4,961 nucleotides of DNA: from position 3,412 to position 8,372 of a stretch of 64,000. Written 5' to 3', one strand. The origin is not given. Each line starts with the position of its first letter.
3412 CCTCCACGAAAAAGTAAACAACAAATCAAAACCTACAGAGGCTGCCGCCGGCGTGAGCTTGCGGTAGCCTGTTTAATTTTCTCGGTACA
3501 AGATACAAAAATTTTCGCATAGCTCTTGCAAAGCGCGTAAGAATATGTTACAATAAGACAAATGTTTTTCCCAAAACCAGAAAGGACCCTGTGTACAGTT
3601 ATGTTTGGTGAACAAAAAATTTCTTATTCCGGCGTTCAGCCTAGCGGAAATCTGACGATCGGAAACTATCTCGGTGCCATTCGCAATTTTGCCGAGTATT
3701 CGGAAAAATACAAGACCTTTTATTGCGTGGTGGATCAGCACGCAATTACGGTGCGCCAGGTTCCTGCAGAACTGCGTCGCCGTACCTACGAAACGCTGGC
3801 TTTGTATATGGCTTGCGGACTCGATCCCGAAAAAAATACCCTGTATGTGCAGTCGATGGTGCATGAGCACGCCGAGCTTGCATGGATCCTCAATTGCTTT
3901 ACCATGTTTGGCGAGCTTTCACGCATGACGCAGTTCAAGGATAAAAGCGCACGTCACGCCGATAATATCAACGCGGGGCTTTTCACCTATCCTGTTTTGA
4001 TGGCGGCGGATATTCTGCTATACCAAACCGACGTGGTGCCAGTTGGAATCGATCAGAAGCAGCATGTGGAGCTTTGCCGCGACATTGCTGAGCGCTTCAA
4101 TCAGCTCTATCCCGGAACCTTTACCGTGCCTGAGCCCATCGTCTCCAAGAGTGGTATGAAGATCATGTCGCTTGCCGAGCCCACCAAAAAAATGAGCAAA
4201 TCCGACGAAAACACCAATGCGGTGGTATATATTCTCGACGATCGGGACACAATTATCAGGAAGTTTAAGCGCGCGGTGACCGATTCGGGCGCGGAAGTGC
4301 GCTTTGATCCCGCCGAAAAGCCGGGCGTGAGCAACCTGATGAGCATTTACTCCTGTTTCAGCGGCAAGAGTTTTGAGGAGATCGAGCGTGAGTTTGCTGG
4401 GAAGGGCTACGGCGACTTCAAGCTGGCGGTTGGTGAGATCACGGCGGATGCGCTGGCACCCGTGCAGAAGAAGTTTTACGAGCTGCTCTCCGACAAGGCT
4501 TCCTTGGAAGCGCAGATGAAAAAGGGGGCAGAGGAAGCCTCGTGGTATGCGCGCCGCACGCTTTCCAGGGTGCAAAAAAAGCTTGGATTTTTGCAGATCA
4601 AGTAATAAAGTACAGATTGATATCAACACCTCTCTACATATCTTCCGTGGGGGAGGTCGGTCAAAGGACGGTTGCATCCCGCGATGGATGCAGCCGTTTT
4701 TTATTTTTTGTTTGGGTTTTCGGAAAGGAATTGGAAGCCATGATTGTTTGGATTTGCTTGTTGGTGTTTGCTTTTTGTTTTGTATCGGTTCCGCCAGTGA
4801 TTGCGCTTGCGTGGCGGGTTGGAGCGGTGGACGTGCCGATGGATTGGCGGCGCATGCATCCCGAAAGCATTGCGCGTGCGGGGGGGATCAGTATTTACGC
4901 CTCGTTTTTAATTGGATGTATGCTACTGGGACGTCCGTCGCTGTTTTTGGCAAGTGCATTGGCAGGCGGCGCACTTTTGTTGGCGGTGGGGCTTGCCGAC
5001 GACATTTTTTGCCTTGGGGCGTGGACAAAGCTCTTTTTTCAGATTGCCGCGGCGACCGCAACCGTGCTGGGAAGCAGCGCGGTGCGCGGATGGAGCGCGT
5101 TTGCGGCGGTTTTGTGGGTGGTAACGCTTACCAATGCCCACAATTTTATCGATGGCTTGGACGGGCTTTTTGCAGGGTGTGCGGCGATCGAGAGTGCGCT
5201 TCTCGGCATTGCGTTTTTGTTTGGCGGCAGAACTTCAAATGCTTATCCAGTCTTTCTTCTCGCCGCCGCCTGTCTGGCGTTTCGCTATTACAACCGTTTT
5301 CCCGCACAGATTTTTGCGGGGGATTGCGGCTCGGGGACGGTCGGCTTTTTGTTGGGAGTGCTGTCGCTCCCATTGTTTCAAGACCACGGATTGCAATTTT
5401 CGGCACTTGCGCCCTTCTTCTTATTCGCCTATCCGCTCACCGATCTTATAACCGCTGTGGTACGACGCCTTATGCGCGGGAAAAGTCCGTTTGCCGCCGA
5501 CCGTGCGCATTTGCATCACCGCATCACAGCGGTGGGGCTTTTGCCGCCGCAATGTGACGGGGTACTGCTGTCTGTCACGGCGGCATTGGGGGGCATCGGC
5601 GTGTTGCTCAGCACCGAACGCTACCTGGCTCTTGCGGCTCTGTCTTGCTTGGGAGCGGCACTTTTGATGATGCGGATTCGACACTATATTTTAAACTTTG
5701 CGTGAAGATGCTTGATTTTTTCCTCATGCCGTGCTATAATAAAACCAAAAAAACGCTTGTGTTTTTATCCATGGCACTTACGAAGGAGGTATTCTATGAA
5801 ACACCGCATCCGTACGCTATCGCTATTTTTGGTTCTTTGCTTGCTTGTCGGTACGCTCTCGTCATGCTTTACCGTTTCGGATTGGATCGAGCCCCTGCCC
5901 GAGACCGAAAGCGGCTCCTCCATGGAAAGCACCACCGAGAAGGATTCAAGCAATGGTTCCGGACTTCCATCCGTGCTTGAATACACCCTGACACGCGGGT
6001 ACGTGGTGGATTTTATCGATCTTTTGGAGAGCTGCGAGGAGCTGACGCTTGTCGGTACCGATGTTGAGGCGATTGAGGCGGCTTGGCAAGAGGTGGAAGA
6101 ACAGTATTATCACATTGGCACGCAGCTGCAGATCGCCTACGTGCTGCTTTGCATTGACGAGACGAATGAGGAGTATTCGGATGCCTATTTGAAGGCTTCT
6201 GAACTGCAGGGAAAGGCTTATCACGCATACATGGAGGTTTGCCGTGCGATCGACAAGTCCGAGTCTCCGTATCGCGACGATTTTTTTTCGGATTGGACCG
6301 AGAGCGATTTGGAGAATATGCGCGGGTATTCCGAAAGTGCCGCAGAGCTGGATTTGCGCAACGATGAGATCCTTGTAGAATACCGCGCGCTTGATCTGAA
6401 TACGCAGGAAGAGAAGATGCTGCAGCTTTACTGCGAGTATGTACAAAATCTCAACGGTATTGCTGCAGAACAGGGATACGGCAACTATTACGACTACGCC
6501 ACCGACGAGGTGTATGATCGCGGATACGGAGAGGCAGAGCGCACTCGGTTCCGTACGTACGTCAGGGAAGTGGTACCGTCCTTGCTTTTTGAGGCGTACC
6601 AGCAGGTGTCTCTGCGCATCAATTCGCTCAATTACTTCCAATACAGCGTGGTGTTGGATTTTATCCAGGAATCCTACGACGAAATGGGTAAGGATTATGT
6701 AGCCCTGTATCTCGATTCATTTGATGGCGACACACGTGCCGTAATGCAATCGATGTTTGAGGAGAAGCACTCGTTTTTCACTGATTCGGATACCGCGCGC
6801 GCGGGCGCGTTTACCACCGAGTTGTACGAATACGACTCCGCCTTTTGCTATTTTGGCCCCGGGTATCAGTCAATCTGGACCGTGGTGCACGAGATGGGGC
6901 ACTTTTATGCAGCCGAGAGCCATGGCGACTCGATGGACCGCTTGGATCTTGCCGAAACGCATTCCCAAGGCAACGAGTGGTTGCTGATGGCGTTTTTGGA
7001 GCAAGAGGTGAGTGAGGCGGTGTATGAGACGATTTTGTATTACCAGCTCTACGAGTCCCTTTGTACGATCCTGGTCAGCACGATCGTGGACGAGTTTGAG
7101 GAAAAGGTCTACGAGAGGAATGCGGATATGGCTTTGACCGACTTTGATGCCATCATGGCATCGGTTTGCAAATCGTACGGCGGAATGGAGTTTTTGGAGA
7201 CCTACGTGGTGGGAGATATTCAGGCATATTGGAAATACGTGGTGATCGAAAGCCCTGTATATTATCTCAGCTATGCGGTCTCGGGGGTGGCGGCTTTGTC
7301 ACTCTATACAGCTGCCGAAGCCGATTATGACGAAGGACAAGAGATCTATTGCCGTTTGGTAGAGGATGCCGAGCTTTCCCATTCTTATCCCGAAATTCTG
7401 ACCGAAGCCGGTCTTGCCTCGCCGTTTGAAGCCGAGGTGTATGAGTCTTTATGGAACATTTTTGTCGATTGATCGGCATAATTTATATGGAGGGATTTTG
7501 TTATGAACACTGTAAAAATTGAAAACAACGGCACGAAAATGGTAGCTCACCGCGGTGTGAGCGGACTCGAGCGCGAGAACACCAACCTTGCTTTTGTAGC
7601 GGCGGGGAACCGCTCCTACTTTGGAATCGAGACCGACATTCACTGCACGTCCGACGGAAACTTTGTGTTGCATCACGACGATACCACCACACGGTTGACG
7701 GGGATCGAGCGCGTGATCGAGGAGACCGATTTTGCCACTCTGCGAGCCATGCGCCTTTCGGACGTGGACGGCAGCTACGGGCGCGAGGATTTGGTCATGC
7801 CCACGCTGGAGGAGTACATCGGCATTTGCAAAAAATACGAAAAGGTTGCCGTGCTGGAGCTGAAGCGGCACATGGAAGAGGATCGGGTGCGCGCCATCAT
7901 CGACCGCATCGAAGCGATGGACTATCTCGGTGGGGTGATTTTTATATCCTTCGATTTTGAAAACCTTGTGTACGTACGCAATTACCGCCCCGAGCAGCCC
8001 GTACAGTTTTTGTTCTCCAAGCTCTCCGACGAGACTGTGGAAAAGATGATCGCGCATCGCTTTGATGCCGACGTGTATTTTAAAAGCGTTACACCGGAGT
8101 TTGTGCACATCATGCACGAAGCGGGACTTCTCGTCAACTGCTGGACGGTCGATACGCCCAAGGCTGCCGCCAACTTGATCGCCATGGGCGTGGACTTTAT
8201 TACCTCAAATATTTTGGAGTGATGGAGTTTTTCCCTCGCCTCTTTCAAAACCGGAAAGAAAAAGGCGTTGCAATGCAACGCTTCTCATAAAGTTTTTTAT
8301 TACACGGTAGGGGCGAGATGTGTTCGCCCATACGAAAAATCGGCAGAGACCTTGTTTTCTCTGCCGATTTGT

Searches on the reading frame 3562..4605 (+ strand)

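Call 89: search_protein_families(library=pfam, proteins=[window:3562-4605:+], max_evalue=0.0001)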
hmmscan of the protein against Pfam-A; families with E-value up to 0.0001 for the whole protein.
window:3562-4605:+ (347 aa): 1 family
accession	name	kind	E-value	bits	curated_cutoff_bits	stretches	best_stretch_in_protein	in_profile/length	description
PF00579.31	tRNA-synt_1b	-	1.9e-78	264.2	21.1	1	20-298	7-291/292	tRNA synthetases class I (W and Y)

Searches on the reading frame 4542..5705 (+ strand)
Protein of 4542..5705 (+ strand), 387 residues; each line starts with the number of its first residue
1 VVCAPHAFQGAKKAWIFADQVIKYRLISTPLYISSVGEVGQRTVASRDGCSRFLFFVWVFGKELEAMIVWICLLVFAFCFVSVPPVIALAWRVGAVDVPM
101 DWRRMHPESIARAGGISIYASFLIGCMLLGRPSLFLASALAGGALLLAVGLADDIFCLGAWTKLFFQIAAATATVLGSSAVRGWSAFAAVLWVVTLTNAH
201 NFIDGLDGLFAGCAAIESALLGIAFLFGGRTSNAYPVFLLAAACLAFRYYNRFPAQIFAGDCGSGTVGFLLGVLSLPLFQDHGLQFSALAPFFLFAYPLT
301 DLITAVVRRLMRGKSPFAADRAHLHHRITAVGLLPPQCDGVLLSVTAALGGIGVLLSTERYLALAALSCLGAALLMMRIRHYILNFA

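Call 89: search_protein_families(library=pfam, proteins=[window:4542-5705:+], max_evalue=0.0001)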
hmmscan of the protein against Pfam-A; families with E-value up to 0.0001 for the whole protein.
window:4542-5705:+ (387 aa): 1 family
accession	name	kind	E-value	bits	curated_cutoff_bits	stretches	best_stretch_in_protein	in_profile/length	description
PF00953.26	Glycos_transf_4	-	3.1e-27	95.9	27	1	138-276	3-157/160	Glycosyl transferase family 4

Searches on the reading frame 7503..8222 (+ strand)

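Call 89: search_protein_families(library=pfam, proteins=[window:7503-8222:+], max_evalue=0.0001)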
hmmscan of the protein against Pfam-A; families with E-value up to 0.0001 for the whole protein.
window:7503-8222:+ (239 aa): 1 family
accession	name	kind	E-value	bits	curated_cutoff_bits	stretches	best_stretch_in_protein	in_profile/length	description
PF03009.23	GDPD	-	1.7e-30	107.4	23.6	1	16-235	1-239/244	Glycerophosphoryl diester phosphodiesterase family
